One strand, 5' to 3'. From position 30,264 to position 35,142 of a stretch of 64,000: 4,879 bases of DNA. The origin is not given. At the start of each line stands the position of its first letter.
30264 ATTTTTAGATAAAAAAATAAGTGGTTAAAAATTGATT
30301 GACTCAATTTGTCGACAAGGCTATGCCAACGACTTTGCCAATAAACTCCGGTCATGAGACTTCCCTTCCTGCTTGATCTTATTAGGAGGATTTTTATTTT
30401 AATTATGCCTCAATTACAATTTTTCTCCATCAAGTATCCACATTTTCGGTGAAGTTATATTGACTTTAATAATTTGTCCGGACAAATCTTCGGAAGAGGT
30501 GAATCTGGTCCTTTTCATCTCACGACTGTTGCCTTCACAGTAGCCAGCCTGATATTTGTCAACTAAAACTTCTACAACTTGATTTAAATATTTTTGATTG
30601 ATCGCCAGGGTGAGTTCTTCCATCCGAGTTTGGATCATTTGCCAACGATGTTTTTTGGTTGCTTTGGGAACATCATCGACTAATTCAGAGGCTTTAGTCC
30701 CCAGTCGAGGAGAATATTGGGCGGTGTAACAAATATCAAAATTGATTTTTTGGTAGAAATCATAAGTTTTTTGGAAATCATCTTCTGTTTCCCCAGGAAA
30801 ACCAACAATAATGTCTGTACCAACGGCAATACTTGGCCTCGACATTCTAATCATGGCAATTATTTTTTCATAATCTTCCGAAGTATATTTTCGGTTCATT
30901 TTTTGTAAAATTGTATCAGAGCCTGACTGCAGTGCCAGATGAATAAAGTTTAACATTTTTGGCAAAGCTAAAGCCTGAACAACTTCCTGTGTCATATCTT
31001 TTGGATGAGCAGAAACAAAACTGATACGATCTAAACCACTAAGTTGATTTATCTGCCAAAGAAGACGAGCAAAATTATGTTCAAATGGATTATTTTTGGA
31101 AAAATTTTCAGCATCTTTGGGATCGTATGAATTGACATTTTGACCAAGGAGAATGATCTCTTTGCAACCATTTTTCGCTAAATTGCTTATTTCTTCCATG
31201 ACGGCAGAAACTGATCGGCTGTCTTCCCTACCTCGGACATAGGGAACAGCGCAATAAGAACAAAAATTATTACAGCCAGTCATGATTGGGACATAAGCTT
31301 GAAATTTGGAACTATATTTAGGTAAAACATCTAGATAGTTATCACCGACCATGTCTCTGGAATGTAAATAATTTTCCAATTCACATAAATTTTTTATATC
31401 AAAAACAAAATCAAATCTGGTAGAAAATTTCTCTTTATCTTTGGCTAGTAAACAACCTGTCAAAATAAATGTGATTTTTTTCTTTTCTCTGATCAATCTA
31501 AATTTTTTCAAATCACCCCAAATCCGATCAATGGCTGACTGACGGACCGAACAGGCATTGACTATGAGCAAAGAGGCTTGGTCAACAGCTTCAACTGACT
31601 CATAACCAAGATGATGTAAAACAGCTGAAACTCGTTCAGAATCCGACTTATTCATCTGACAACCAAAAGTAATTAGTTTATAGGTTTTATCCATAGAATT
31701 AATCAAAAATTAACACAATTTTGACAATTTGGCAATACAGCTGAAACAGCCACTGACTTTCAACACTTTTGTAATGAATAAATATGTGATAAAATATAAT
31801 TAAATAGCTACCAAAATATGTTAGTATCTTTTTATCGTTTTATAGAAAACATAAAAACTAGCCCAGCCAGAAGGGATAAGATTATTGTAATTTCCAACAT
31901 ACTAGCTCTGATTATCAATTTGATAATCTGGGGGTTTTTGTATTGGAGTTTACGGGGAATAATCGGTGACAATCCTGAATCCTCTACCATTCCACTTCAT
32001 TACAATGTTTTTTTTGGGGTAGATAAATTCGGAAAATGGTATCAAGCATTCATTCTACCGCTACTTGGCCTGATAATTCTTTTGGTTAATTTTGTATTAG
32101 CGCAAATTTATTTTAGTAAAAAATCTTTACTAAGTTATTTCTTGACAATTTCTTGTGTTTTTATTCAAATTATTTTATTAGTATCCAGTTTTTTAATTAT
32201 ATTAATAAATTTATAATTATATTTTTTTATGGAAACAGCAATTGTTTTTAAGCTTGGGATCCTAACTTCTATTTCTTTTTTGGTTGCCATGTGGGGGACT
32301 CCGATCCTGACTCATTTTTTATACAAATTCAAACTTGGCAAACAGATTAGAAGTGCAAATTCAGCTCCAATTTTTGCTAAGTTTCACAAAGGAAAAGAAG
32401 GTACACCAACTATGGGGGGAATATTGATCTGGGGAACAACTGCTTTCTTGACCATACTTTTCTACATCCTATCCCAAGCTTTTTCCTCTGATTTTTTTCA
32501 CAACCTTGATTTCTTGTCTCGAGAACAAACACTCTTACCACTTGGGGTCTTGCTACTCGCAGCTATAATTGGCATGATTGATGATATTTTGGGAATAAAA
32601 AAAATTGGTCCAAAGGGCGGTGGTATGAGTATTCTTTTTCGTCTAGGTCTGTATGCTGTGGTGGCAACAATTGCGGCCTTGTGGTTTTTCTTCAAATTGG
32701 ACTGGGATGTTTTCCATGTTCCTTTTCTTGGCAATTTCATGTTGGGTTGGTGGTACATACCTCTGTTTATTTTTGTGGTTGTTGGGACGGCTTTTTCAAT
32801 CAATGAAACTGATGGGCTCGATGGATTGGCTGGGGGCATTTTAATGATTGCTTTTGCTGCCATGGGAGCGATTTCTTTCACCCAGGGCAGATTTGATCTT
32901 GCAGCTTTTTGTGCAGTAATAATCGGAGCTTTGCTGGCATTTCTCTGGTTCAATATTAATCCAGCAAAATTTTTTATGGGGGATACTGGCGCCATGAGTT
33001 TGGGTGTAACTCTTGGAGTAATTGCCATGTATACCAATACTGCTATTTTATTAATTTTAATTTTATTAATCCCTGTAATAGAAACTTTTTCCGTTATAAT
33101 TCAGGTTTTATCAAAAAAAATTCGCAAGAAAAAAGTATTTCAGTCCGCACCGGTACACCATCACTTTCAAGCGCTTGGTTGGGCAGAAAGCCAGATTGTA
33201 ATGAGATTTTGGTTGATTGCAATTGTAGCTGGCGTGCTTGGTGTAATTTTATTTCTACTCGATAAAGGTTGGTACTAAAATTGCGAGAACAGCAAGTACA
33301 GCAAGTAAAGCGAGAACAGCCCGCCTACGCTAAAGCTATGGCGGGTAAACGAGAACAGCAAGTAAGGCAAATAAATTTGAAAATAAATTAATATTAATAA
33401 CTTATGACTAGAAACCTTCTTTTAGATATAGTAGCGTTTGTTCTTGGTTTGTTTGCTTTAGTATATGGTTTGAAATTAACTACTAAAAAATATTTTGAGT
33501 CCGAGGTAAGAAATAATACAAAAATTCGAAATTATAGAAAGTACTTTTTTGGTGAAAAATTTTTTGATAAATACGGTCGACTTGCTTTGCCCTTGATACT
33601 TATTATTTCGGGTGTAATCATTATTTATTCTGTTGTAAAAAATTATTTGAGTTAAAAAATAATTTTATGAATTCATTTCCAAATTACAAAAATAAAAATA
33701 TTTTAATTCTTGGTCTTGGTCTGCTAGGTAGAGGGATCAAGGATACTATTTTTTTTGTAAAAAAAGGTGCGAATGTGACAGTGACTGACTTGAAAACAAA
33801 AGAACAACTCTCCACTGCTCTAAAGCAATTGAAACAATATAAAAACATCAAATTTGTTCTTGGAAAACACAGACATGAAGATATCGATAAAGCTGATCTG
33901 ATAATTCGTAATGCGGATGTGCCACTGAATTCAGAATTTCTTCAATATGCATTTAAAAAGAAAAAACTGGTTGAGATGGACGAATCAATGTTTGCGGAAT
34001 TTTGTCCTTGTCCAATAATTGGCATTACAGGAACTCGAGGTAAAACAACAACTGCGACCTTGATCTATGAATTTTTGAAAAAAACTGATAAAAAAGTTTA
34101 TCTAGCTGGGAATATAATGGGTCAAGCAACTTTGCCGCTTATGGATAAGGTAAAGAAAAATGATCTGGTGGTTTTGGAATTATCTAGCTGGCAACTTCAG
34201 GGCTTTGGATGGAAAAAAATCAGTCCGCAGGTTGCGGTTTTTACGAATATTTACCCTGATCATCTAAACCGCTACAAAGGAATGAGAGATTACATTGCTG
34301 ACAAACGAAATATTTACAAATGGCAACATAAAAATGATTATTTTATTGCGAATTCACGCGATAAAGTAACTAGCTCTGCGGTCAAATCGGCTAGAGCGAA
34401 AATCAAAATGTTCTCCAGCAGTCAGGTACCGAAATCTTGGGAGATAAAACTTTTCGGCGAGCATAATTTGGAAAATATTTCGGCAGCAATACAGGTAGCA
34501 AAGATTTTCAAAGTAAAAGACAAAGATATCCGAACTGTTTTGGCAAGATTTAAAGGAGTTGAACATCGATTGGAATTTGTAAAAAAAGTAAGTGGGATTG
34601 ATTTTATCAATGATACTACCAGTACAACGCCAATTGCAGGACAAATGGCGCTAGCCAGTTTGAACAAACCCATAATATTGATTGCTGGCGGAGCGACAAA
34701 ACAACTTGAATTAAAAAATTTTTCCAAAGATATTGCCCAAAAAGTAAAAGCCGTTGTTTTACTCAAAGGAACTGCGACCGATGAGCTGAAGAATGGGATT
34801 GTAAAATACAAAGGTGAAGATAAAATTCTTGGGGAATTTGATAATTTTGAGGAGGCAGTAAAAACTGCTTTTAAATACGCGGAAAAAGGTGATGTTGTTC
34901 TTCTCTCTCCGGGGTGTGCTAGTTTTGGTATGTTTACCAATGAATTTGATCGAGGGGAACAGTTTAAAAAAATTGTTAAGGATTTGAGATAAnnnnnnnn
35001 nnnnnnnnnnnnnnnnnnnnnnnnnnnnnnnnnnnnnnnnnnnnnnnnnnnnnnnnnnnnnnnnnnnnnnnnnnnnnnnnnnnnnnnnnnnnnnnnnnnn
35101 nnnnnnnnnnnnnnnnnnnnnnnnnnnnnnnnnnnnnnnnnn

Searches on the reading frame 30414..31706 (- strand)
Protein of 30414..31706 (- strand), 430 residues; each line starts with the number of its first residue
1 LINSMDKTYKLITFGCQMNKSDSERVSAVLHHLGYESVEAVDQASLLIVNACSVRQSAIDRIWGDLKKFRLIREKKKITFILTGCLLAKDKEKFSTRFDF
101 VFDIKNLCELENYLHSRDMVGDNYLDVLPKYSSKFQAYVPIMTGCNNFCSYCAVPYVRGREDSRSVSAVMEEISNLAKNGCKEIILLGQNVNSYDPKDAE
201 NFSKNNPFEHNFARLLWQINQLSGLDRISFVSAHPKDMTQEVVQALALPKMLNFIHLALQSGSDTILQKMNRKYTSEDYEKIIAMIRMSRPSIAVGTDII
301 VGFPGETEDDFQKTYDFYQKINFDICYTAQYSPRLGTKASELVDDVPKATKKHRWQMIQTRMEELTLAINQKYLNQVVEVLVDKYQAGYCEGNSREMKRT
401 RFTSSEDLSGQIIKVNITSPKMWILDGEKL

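Call 18: search_protein_families(library=pfam, proteins=[window:30414-31706:-], max_evalue=0.01)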
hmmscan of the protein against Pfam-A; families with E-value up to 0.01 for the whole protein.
window:30414-31706:- (430 aa): 2 families
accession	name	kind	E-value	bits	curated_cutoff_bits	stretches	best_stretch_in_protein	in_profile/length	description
PF04055.27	Radical_SAM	-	1.1e-26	94.4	29.5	1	139-317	1-165/166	Radical SAM superfamily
PF00919.26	UPF0004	-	1.2e-20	73.8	27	1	9-98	2-90/98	Uncharacterized protein family UPF0004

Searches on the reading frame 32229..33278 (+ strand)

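Call 19: search_protein_families(library=pfam, proteins=[window:32229-33278:+], max_evalue=0.01)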
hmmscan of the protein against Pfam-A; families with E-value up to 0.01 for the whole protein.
window:32229-33278:+ (349 aa): 2 families
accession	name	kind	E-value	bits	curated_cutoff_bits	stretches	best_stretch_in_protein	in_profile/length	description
PF00953.26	Glycos_transf_4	-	1.5e-31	110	27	1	105-269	5-159/160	Glycosyl transferase family 4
PF10555.14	MraY_sig1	-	4.7e-05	23.1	20.1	1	56-67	1-12/13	Phospho-N-acetylmuramoyl-pentapeptide-transferase signature 1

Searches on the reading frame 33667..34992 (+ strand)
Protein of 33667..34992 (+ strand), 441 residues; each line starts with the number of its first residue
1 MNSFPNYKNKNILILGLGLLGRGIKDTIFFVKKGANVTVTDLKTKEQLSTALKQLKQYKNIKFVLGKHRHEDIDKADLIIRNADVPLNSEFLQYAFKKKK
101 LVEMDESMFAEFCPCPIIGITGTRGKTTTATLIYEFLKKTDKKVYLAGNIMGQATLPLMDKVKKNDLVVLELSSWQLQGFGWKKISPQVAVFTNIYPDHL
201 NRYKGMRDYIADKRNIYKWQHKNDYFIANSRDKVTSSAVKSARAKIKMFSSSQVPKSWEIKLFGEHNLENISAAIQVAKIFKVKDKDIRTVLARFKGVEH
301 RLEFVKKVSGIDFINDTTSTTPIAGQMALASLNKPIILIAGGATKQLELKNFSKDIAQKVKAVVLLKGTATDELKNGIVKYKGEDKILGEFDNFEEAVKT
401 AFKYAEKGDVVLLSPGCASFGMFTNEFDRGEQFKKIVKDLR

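Call 19: search_protein_families(library=pfam, proteins=[window:33667-34992:+], max_evalue=0.01)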
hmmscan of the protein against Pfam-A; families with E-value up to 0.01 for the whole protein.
window:33667-34992:+ (441 aa): 3 families
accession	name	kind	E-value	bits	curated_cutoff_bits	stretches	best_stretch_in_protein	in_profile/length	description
PF08245.18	Mur_ligase_M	-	2.5e-29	103.1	24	1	120-249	1-143/200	Mur ligase middle domain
PF02875.26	Mur_ligase_C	-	2.9e-13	51.2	28.4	1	300-415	1-125/127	Mur ligase, glutamate ligase domain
PF21799.2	MurD-like_N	-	1.8e-07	31.8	27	1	10-98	1-82/88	Mur ligase MurD-like, N-terminal domain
